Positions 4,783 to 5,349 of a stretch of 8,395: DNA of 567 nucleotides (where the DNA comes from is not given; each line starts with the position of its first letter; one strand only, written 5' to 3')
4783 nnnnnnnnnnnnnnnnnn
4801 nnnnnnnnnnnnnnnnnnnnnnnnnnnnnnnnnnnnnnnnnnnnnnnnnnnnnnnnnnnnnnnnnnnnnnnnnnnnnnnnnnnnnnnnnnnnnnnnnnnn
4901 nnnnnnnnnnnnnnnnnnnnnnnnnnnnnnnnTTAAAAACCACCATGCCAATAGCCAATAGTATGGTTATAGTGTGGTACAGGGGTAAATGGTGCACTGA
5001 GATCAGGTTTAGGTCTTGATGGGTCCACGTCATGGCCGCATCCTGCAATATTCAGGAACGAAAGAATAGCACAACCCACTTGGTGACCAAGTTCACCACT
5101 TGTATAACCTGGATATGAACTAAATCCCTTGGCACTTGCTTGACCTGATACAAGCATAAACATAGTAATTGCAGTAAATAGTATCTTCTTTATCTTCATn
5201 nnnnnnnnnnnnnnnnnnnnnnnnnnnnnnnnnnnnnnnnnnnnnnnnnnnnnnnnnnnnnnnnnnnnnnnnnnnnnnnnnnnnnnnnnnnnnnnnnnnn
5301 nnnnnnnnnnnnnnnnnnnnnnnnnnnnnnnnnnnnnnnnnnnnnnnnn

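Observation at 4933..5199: Unclassified 88-aa secreted Cys-containing protein next to the T6SS remnant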

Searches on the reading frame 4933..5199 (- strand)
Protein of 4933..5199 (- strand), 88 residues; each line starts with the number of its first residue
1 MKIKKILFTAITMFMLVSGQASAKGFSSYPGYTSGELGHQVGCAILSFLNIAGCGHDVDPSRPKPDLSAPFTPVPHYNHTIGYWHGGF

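Call 4: search_protein_families(proteins=[window:4933-5199:-], library=ncbifam, max_evalue=1)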
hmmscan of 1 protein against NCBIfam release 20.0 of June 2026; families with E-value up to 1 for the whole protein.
window:4933-5199:- (88 aa): 1 family
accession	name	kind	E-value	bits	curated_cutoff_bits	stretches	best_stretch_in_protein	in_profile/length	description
NF011130.0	PRK14553.2-3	equivalog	0.17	12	189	1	33-54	23-44/111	ribosomal-processing cysteine protease Prp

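Call 7: profile_search(protein=window:4933-5199:-)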
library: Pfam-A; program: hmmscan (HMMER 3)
A. the first sequence (88 residues): domains with independent E <= 10: 0; with E <= 0.001: 0
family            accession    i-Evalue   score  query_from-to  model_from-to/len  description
(no Pfam family matches the first sequence, even at E <= 10)

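Call 8: find_homologous_proteins(query=window:4933-5199:-, max_evalue=0.01)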
Query window:4933-5199:- (88 aa): 4 proteins with E <= 0.01 among 4 candidates.
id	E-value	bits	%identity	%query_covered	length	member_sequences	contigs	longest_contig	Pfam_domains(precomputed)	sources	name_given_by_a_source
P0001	2.8e-55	202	100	100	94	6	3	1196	-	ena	-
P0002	6.3e-47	175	85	100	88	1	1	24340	-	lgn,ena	-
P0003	2.3e-44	167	84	98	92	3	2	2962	-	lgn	-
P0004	1.2e-41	158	78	100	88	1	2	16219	-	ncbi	-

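Call 10: search_dna_similar(query=window:4933-5199:-, collection=plasmids, mode=protein, max_rows=40, max_evalue=0.001)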
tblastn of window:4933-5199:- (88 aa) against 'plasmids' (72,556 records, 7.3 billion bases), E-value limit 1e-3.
Records with a match: 175; places in all: 175; records where one place covers at least 80% of the query: 173.
Best place of each record, by identity: 80-90% 8; <60% 167.
By first word of the organism name: Salmonella 167; Escherichia 8.
By predicted mobility (MOB-suite, as given by PLSDB): conjugative 155; mobilizable 16; non-mobilizable 4.
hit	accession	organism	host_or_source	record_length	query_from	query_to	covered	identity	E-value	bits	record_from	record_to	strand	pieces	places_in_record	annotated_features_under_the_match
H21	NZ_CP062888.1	Escherichia coli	Sus scrofa domesticus,feces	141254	3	88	98%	84.9%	7e-44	157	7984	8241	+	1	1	hypothetical protein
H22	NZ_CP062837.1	Escherichia coli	Sus scrofa domesticus,feces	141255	3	88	98%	84.9%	7e-44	157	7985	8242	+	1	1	hypothetical protein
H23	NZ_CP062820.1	Escherichia coli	Sus scrofa domesticus,feces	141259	3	88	98%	84.9%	7e-44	157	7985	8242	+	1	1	hypothetical protein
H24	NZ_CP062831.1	Escherichia coli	Sus scrofa domesticus,feces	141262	3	88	98%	84.9%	7e-44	157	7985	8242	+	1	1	hypothetical protein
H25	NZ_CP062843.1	Escherichia coli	Sus scrofa domesticus,feces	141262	3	88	98%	84.9%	7e-44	157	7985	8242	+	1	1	hypothetical protein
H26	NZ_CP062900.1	Escherichia coli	Sus scrofa domesticus,feces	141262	3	88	98%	84.9%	7e-44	157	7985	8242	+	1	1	hypothetical protein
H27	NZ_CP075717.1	Escherichia coli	Sus scrofa,water sample,wastewater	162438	3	88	98%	84.9%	7e-44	157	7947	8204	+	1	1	hypothetical protein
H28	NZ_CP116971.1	Escherichia coli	Sus scrofa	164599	3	88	98%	84.9%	7e-44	157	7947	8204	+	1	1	hypothetical protein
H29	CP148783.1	Salmonella enterica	Homo sapiens,single cell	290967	1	88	100%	41.7%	2e-12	67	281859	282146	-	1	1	hypothetical protein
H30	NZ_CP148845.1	Salmonella enterica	-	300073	1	88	100%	40.6%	4e-12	67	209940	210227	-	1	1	hypothetical protein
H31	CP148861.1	Salmonella enterica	Dog,single cell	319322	1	88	100%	40.6%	4e-12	67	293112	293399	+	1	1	hypothetical protein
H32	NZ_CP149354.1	Salmonella enterica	Homo sapiens,single cell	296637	1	88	100%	40.6%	4e-12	67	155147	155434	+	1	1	hypothetical protein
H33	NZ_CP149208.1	Salmonella enterica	Homo sapiens,single cell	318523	1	88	100%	40.6%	6e-12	66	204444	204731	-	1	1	hypothetical protein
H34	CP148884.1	Salmonella enterica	Homo sapiens,single cell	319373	1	88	100%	40.6%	6e-12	66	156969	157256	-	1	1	hypothetical protein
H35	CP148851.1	Salmonella enterica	Dog,single cell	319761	1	88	100%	40.6%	6e-12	66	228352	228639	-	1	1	hypothetical protein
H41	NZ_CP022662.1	Salmonella enterica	Canis latrans,feces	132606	1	86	98%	41.5%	4e-12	67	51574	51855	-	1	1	hypothetical protein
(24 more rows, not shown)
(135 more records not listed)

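Call 11: get_annotated_region(hit=H21, flank=8000)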
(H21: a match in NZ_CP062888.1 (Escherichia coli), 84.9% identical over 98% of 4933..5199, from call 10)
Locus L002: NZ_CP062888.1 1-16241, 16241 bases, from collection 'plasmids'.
description: Escherichia coli strain Res13-Lact-PEA06-10 plasmid unnamednovel_0, complete sequence
organism: Escherichia coli (NCBI taxid 562)
taxonomy: Bacteria; Pseudomonadota; Gammaproteobacteria; Enterobacterales; Enterobacteriaceae; Escherichia; Escherichia coli
host: -; source: Sus scrofa domesticus,feces; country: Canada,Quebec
typing (MOB-suite, as given by PLSDB): conjugative; replicon IncFIA,IncFIB,IncFIC; relaxase MOBF,MOBF; mating-pair formation MPF_F
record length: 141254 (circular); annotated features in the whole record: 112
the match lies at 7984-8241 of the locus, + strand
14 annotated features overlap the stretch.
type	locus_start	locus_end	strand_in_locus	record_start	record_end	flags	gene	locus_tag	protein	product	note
CDS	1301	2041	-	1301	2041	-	-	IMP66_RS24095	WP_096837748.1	tyrosine-type recombinase/integrase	GO:0015074 - DNA integration [Evidence IEA]; GO:0006310 - DNA recombination [Evidence IEA]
CDS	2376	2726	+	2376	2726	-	-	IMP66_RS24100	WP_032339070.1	YgiW/YdeI family stress tolerance OB fold protein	-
CDS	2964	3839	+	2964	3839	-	zitB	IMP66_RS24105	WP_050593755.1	CDF family zinc transporter ZitB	GO:0055085 - transmembrane transport [Evidence IEA]; GO:0006829 - zinc ion transport [Evidence IEA]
CDS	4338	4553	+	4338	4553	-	-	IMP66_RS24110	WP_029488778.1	hypothetical protein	-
CDS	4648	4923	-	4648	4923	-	-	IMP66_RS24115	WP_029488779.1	hypothetical protein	-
CDS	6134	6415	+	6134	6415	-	-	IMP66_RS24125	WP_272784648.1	PapB/FocB family fimbrial expression transcriptional regulator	GO:0006355 - regulation of DNA-templated transcription [Evidence IEA]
CDS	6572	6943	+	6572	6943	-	-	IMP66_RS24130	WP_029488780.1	hypothetical protein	-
CDS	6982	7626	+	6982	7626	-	-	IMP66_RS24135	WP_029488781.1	recombinase family protein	-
CDS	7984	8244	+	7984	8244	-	-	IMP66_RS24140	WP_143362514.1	hypothetical protein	-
CDS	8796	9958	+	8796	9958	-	-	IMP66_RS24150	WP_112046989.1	IS3-like element IS3 family transposase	-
CDS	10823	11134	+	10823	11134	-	-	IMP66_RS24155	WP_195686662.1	PapB/FocB family fimbrial expression transcriptional regulator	GO:0006355 - regulation of DNA-templated transcription [Evidence IEA]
CDS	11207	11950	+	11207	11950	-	-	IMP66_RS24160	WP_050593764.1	molecular chaperone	GO:0061077 - chaperone-mediated protein folding [Evidence IEA]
CDS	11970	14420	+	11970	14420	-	-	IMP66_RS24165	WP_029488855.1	fimbria/pilus outer membrane usher protein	GO:0009297 - pilus assembly [Evidence IEA]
CDS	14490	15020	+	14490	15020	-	-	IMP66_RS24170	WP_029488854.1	hypothetical protein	-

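Call 12: get_annotated_region(hit=H30, flank=8000)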
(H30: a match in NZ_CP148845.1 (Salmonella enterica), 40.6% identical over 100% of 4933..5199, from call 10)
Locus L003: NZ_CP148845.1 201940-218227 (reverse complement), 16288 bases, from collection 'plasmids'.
description: Salmonella enterica subsp. enterica serovar Infantis strain Z1322PSL0049 plasmid pZ1322PSL0049-2, complete sequence
organism: Salmonella enterica (NCBI taxid 595)
taxonomy: Bacteria; Pseudomonadota; Gammaproteobacteria; Enterobacterales; Enterobacteriaceae; Salmonella; Salmonella enterica
host: -; source: -; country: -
typing (MOB-suite, as given by PLSDB): conjugative; replicon IncFIB; relaxase MOBP; mating-pair formation MPF_I
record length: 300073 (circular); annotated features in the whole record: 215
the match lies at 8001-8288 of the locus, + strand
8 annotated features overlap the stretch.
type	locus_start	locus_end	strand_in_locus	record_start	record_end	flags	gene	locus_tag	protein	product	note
CDS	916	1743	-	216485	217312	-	-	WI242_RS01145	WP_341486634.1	aminoglycoside phosphotransferase family protein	GO:0006468 - protein phosphorylation [Evidence IEA]; GO:0019748 - secondary metabolic process [Evidence IEA]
CDS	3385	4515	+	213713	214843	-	-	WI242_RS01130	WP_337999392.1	sigma 54-interacting transcriptional regulator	GO:0006355 - regulation of DNA-templated transcription [Evidence IEA]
CDS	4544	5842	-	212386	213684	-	-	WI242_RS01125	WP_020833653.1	aromatic amino acid transport family protein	GO:0003333 - amino acid transmembrane transport [Evidence IEA]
CDS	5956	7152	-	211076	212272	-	megL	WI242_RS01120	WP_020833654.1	methionine gamma-lyase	GO:0009093 - cysteine catabolic process [Evidence IEA]; GO:0009087 - methionine catabolic process [Evidence IEA]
CDS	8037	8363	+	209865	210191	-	-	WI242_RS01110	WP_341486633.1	hypothetical protein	-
CDS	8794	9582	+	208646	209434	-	-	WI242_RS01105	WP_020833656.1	N-acetylmuramoyl-L-alanine amidase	GO:0071555 - cell wall organization [Evidence IEA]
CDS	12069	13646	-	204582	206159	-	ybtE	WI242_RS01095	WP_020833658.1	yersiniabactin biosynthesis salycil-AMP ligase YbtE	-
CDS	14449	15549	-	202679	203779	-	ybtU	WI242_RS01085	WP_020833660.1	yersiniabactin biosynthesis oxidoreductase YbtU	-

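Call 13: get_annotated_region(hit=H41, flank=8000)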
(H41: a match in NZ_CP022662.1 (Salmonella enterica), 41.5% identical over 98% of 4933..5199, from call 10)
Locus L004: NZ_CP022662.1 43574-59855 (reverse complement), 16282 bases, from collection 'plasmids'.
description: Salmonella enterica subsp. enterica strain RM11065 plasmid pRM11065-2, complete sequence
organism: Salmonella enterica (NCBI taxid 59201)
taxonomy: Bacteria; Pseudomonadota; Gammaproteobacteria; Enterobacterales; Enterobacteriaceae; Salmonella; Salmonella enterica
host: -; source: Canis latrans,feces; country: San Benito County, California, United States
typing (MOB-suite, as given by PLSDB): non-mobilizable; replicon IncFIB
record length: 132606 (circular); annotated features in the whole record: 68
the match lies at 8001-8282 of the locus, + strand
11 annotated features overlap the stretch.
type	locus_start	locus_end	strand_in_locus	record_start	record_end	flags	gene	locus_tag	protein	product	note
CDS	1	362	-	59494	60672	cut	istA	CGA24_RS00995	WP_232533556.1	IS21 family transposase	-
CDS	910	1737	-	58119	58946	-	-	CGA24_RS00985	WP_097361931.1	aminoglycoside phosphotransferase family protein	GO:0006468 - protein phosphorylation [Evidence IEA]; GO:0019748 - secondary metabolic process [Evidence IEA]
CDS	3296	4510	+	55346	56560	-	-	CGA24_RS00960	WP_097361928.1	sigma 54-interacting transcriptional regulator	GO:0006355 - regulation of DNA-templated transcription [Evidence IEA]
CDS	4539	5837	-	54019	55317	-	-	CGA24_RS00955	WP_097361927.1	aromatic amino acid transport family protein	GO:0003333 - amino acid transmembrane transport [Evidence IEA]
CDS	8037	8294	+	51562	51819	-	-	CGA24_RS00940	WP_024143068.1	hypothetical protein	-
CDS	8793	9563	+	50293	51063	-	-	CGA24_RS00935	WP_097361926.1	N-acetylmuramoyl-L-alanine amidase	GO:0071555 - cell wall organization [Evidence IEA]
CDS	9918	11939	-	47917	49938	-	fyuA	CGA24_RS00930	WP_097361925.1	siderophore yersiniabactin receptor FyuA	-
CDS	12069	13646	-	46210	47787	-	ybtE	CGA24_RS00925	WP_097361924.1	yersiniabactin biosynthesis salycil-AMP ligase YbtE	-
CDS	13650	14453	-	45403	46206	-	ybtT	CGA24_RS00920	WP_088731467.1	yersiniabactin biosynthesis thioesterase YbtT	-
CDS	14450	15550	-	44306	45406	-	ybtU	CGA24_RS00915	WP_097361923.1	yersiniabactin biosynthesis oxidoreductase YbtU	-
CDS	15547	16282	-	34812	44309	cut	irp1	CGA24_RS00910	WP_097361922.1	yersiniabactin polyketide synthase HMWP1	-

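Call 25: search_protein_representatives(protein=window:4933-5199:-)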
Query: 88 residues. Proteins with E-value up to 0.001 (for the whole library): 7; up to 1e-10: 4; up to 1e-30: 1. The best 7 are listed.
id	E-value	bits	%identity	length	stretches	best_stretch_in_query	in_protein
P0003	7.2e-45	167.2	84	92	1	3-88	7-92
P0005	8.5e-17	77.3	56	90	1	8-88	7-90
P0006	3.2e-13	65.8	59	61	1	4-57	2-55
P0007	1.7e-11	60.3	52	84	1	23-88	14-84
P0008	2.0e-06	44.1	39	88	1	5-88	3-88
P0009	3.4e-06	43.3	36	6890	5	48-77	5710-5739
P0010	6.3e-04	36.1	29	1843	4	27-59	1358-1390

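Call 28: find_encoding_contigs(protein=P0007, flank=10000, max_places=6)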
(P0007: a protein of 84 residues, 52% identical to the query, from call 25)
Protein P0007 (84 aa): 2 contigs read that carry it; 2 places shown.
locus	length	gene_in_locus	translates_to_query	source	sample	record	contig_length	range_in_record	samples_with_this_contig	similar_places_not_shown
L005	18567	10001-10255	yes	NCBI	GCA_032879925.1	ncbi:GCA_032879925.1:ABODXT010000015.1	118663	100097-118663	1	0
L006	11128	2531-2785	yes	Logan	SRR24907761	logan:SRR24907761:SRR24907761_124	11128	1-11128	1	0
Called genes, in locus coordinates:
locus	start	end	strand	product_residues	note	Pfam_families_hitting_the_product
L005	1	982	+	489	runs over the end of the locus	PF00370:FGGY_N, PF02782:FGGY_C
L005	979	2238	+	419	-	PF06134:RhaA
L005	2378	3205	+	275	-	PF00596:Aldolase_II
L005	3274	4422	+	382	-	PF00465:Fe-ADH, PF13685:Fe-ADH_2, PF25137:ADH_Fe_C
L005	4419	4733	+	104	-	PF05336:rhaM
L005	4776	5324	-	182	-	PF01381:HTH_3, PF13443:HTH_26 (weak), PF13560:HTH_31, PF07883:Cupin_2 (weak)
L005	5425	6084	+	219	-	PF03591:AzlC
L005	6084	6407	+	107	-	PF05437:AzlD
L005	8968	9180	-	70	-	PF07338:YdgH_BhsA-like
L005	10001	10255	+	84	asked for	-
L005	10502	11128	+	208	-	PF18836:B_solenoid_ydck (faint)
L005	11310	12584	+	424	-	PF25917:BSH_RND (faint), PF25919:BSH_CusB (weak), PF25984:BSH_YknX (faint), PF26002:Beta-barrel_AprE (weak)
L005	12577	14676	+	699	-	PF03412:Peptidase_C39, PF00664:ABC_membrane, PF00005:ABC_tran, PF02463:SMC_N (faint)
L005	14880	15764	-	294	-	PF00165:HTH_AraC (faint), PF12833:HTH_18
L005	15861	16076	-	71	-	-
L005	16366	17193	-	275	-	PF04355:BamE, PF00691:OmpA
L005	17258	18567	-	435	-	PF05662:YadA_stalk, PF03895:YadA_anchor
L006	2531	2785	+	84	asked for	-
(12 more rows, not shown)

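Call 29: find_encoding_contigs(protein=P0005, flank=10000, max_places=6)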
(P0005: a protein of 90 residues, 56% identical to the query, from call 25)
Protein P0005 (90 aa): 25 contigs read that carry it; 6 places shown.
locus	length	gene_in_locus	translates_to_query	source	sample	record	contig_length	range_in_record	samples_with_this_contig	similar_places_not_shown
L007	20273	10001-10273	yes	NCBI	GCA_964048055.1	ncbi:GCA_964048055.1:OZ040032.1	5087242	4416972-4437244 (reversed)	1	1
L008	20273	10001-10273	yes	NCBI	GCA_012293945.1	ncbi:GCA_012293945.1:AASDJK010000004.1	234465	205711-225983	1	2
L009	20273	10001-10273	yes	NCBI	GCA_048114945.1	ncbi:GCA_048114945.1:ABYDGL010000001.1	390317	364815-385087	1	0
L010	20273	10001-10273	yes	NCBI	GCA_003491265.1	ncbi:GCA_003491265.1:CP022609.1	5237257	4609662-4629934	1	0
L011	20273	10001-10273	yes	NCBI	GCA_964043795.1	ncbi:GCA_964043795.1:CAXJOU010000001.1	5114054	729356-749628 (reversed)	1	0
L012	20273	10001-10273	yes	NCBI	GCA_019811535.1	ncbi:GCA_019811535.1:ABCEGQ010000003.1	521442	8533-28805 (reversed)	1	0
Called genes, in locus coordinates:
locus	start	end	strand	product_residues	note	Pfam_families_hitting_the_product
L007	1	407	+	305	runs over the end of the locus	PF03050:DDE_Tnp_IS66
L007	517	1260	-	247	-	PF02371:Transposase_20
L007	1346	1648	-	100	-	-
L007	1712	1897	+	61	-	PF13817:DDE_Tnp_IS66_C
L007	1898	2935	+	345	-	PF13087:AAA_12, PF10881:DUF2726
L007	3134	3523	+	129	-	PF13551:HTH_29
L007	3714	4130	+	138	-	PF13683:rve_3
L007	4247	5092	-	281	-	PF00702:Hydrolase, PF13419:HAD_2, PF13242:Hydrolase_like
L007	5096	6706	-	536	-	PF24405:Pua-like, PF00149:Metallophos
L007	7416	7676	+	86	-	PF07338:YdgH_BhsA-like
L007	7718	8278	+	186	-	PF00440:TetR_N, PF16925:TetR_C_13 (weak)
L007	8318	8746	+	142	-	PF04224:DUF417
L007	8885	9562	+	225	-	PF00512:HisKA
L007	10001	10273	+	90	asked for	-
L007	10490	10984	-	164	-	PF22381:Staph_reg_Sar_Rot (weak), PF01047:MarR, PF12802:MarR_2, PF13463:HTH_27 (weak), PF13601:HTH_34 (weak)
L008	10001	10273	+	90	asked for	-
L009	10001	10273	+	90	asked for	-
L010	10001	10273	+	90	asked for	-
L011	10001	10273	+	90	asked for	-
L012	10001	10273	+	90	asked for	-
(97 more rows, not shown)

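Call 30: find_encoding_contigs(protein=P0008, flank=10000, max_places=6)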
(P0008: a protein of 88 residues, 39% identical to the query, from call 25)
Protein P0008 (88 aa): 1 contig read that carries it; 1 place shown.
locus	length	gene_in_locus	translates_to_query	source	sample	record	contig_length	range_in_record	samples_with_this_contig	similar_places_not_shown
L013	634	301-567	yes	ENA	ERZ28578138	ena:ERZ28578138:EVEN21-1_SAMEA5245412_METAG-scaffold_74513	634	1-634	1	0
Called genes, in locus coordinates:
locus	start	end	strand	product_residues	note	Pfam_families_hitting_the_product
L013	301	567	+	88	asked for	-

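Call 33: search_protein_families(proteins=[L005:10493-11128:+, L005:11310-12584:+, L005:12577-14676:+], library=ncbifam, max_evalue=0.001)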
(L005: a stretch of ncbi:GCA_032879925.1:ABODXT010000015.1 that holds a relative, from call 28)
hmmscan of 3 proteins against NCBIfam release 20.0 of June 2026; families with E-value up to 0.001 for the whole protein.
L005:10493-11128:+ (211 aa): 2 families
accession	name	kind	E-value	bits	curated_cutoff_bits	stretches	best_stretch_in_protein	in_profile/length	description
NF040481.1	YdcK_fam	equivalog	1.3e-17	63.7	350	1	16-124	22-133/326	YdcK family protein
NF040510.1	avirulen_svx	equivalog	1.9e-07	30.1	625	1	33-113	460-542/601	Svx/AvrXca family virulence/avirulence protein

L005:11310-12584:+ (424 aa): 9 families
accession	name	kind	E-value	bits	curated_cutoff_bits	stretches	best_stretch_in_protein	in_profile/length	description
TIGR01843.1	type_I_hlyD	subfamily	2.9e-31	108.9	208.65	1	114-416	122-416/422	HlyD family type I secretion periplasmic adaptor subunit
TIGR00998.1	8a0101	subfamily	3.4e-17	62.4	390.8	1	27-359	7-297/334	EmrA/EmrK family multidrug efflux transporter periplasmic adaptor subunit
TIGR03794.1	NHLM_micro_HlyD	equivalog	5e-13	48.7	156.2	1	54-349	47-347/421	NHLP bacteriocin system secretion protein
TIGR01730.1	RND_mfp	subfamily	2.2e-12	46.6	94.9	1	208-341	86-213/322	efflux RND transporter periplasmic adaptor subunit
TIGR02971.1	heterocyst_DevB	subfamily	1e-10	41.6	129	1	80-336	31-280/327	ABC exporter membrane fusion protein, DevB family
NF007785.0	PRK10476.1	equivalog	6.1e-08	31.9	376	1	38-340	23-286/347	multidrug transporter subunit MdtN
NF007850.1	PRK10559.1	equivalog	7.5e-06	25.3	400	0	195-319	88-207/303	p-hydroxybenzoic acid efflux pump subunit AaeA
TIGR00999.1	8a0102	subfamily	1.9e-05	23.9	319.3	0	250-322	84-155/271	CzcB/NccB family metal efflux transporter periplasmic adaptor subunit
NF038010.1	ABC_adapt_DarC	equivalog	0.00048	18.9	450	0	151-298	137-269/417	darobactin export ABC transporter periplasmic adaptor subunit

L005:12577-14676:+ (699 aa): 184 families (the best 25 are shown)
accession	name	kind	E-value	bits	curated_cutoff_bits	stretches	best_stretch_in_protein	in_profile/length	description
TIGR03796.1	NHLM_micro_ABC1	equivalog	3.7e-148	494.8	853.3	1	20-696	1-682/710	NHLP family bacteriocin export ABC transporter peptidase/permease/ATPase subunit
TIGR03797.1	NHLM_micro_ABC2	equivalog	3.1e-119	399.5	709.4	1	65-698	31-657/686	NHLP bacteriocin export ABC transporter permease/ATPase subunit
TIGR01846.1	type_I_sec_HlyB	subfamily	5.4e-113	378.6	725.55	1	33-698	1-664/694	type I secretion system permease/ATPase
TIGR03375.1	type_I_sec_LssB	subfamily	3.6e-100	336.2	693.1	1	35-696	5-672/696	type I secretion system permease/ATPase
TIGR01193.1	bacteriocin_ABC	subfamily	3.2e-94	316.8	523.85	1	26-698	1-681/708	peptide cleavage/export ABC transporter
TIGR02204.1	MsbA_rel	hypoth_equivalog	1.2e-88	298.2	780.4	1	164-696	8-545/576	ABC transporter, permease/ATP-binding protein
TIGR00958.1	3a01208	subfamily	3.2e-82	276.9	874.6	1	153-698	140-686/711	antigen peptide transporter 2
TIGR02203.1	MsbA_lipidA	equivalog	6.2e-79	266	602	1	184-696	24-539/572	lipid A export permease/ATP-binding protein MsbA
NF052233.1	CphA_assoc_ABC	equivalog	5.5e-77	259.8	880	1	160-696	170-713/766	cyanophycin metabolism-associated ABC transporter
TIGR01842.1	type_I_sec_PrtD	subfamily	2.6e-75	254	510.15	1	172-697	4-525/544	type I secretion system permease/ATPase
NF045998.1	cleave_ABC_plasm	equivalog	2.2e-68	231.1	500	1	26-690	2-665/673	Mbov_0121 family peptidase domain-containing ABC transporter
NF045513.1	HepA_fam_ABC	equivalog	6.7e-67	226.3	725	1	214-697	95-580/610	heterocyst formation ABC transporter subunit HepA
NF008381.0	PRK11176.1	equivalog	1.9e-63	214.7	867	1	178-696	21-549/582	lipid A ABC transporter ATP-binding protein/permease MsbA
NF010178.0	PRK13657.1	equivalog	2e-63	214.8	733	1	252-697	94-541/588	glucan ABC transporter ATP-binding protein/ permease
TIGR02857.1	CydD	equivalog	2e-57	195.3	435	1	478-697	309-528/529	thiol reductant ABC exporter subunit CydD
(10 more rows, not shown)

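Call 36: find_related_loci(query=A1, collection=genome_contigs, flank=10000)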
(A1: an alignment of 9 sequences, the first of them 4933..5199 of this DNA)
Query A1 (88 aa) in genome_contigs; peptide patterns used: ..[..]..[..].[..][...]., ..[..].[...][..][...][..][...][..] (x = any residue, [..] = any of these).
38 stretches matched a pattern; 2 encode a relative of the query (tblastn E <= 1e-3); 2 distinct loci.
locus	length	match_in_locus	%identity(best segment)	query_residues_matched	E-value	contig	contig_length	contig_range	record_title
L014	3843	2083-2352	42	3-88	6e-20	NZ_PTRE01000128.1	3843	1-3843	Escherichia sp. MOD1-EC7003 MOD1-EC7003_128_length_3843_cov_63, whole genome shotgun sequence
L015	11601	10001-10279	39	4-88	4e-18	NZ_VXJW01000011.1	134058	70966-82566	Salmonella enterica subsp. arizonae strain CCUG 6322T contig_0000011, whole genome shotgun sequence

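Call 43: find_encoding_contigs(protein=P0002, flank=10000, max_places=4)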
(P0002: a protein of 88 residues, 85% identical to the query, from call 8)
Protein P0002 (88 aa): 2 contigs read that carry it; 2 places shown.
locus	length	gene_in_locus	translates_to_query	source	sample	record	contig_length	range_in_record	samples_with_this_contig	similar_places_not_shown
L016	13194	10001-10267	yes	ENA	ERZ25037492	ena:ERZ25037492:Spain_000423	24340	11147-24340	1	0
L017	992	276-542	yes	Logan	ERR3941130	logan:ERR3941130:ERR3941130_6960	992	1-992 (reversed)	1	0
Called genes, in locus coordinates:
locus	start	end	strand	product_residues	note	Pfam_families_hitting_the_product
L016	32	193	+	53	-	-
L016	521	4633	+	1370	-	PF13018:ESPR (faint), PF02395:Peptidase_S6, PF24078:Beta-sol_PIC_HAP1_IgA0_2nd, PF03797:Autotransporter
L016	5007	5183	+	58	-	-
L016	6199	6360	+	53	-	-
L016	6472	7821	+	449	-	PF25984:BSH_YknX (weak), PF25917:BSH_RND, PF25973:BSH_CzcB, PF25876:HH_MFP_RND, PF25944:Beta-barrel_RND, PF25967:RND-MFP_C, PF25975:CzcB_C (weak), PF25989:YknX_C, +2 more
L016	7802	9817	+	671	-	PF00005:ABC_tran, PF12704:MacB_PCD, PF02687:FtsX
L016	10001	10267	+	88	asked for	-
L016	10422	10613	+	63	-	-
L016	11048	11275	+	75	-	-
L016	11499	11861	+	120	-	-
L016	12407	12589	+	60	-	-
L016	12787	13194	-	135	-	?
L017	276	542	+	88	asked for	-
